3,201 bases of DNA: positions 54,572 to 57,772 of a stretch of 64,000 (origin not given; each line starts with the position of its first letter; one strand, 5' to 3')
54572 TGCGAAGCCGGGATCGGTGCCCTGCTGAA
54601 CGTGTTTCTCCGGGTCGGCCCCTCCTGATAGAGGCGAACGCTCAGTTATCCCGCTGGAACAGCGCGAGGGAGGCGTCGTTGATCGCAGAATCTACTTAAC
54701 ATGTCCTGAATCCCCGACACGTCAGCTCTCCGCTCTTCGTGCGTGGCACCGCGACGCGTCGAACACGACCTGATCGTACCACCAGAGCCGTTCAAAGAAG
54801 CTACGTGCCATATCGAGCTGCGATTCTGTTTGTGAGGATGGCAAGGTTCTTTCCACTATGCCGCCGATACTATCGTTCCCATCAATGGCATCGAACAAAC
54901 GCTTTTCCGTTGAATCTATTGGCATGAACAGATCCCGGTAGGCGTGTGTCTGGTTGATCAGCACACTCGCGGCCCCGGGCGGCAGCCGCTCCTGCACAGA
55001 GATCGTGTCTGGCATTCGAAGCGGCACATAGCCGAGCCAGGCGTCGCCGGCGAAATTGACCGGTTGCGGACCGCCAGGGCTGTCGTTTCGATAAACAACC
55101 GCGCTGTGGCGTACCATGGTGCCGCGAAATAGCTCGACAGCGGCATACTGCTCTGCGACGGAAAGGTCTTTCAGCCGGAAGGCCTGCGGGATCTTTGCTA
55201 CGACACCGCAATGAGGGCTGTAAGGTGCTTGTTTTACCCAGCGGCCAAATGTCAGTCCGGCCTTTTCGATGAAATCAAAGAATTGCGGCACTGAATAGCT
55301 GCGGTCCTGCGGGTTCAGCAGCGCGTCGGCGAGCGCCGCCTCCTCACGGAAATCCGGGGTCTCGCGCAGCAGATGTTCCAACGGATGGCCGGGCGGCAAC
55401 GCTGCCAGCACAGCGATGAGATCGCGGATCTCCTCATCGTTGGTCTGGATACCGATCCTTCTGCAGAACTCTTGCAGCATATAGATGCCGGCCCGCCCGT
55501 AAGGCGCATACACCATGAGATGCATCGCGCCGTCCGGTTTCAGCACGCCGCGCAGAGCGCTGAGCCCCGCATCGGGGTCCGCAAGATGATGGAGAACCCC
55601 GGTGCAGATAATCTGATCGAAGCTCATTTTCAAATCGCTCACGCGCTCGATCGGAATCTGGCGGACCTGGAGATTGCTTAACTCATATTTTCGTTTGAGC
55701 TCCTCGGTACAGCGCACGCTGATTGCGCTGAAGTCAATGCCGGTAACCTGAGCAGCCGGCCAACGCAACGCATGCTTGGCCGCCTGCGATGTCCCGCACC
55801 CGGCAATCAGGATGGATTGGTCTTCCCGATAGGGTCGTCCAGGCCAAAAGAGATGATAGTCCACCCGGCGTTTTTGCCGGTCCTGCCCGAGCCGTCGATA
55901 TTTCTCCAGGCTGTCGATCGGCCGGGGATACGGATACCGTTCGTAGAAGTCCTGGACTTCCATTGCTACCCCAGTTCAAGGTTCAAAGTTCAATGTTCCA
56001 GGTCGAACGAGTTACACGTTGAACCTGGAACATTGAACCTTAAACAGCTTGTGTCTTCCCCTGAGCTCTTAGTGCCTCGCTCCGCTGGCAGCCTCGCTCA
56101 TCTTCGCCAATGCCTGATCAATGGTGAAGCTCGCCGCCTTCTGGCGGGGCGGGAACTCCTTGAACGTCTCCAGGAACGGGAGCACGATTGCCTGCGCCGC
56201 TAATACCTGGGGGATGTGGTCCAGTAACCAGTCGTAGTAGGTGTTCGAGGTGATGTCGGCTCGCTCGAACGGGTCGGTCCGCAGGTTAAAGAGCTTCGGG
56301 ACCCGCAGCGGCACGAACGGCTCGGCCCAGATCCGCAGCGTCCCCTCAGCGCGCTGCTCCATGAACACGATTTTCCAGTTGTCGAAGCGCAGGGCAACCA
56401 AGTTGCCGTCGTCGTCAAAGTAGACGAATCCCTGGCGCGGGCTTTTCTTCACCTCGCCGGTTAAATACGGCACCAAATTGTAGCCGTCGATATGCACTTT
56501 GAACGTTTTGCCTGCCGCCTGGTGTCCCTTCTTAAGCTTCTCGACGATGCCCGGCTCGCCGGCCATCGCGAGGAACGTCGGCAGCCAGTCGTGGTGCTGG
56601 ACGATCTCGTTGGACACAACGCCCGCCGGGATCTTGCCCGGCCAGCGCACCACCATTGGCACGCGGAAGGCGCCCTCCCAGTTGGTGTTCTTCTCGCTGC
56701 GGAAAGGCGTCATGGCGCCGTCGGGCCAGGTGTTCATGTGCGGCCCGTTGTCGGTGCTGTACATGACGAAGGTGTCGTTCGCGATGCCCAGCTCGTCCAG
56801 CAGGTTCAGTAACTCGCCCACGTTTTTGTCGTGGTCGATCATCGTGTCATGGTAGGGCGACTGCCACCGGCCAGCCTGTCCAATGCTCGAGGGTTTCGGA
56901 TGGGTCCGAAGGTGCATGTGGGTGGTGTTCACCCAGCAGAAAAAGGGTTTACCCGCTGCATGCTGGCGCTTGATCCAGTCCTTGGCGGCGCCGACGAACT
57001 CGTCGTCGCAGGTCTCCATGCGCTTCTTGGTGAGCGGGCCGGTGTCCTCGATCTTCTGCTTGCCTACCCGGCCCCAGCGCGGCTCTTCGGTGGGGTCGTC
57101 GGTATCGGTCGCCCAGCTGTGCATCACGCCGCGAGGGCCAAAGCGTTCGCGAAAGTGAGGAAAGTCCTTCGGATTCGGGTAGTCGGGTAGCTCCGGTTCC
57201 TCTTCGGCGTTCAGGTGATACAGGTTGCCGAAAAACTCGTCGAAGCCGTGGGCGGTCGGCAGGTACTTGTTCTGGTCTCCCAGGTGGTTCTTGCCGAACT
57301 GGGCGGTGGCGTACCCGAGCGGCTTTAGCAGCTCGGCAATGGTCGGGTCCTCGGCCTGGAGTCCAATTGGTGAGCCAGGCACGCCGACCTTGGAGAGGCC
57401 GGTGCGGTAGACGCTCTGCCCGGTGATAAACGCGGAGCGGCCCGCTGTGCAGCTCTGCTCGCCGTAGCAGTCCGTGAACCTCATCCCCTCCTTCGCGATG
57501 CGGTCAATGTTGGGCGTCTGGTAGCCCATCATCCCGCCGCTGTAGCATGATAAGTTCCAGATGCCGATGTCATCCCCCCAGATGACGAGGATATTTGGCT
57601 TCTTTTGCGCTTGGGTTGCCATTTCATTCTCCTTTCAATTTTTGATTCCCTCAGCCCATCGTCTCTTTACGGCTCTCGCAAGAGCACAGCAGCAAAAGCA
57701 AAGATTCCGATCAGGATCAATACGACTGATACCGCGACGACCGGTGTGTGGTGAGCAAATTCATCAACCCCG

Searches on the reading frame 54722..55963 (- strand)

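Call 36: search_protein_families(library=pfam, proteins=[window:54722-55963:-], max_evalue=0.001)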
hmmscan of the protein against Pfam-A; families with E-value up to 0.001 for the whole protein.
window:54722-55963:- (413 aa): 6 families
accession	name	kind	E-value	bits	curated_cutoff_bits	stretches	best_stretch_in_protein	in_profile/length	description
PF08242.18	Methyltransf_12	-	2.3e-16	60.8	30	1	53-146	2-97/98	Methyltransferase domain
PF08241.18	Methyltransf_11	-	1.7e-14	54.6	21.2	1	54-147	3-93/95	Methyltransferase domain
PF13649.12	Methyltransf_25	-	5.1e-14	53.2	27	1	51-145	1-97/97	Methyltransferase domain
PF13847.12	Methyltransf_31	-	1.6e-13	51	27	1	51-147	7-107/145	Methyltransferase domain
PF13489.12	Methyltransf_23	-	1.4e-08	35.1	27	1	46-155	21-122/164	Methyltransferase domain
PF08003.17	Methyltransf_9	-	1.7e-05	24.4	23.8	1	47-149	115-217/315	Protein of unknown function (DUF1698)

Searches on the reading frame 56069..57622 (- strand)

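Call 36: search_protein_families(library=pfam, proteins=[window:56069-57622:-], max_evalue=0.001)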
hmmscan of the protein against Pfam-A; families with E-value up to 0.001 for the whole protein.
window:56069-57622:- (517 aa): 3 families
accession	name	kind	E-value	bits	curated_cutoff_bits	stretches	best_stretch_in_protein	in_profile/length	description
PF00884.28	Sulfatase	-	3e-49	168.4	25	1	9-355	1-300/301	Sulfatase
PF16347.10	SGSH_C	-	3.2e-08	34.3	29.3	1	311-355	8-52/154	N-sulphoglucosamine sulphohydrolase, C-terminal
PF14707.11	Sulfatase_C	-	2e-06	28.9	30.9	1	395-477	2-92/127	C-terminal region of aryl-sulfatase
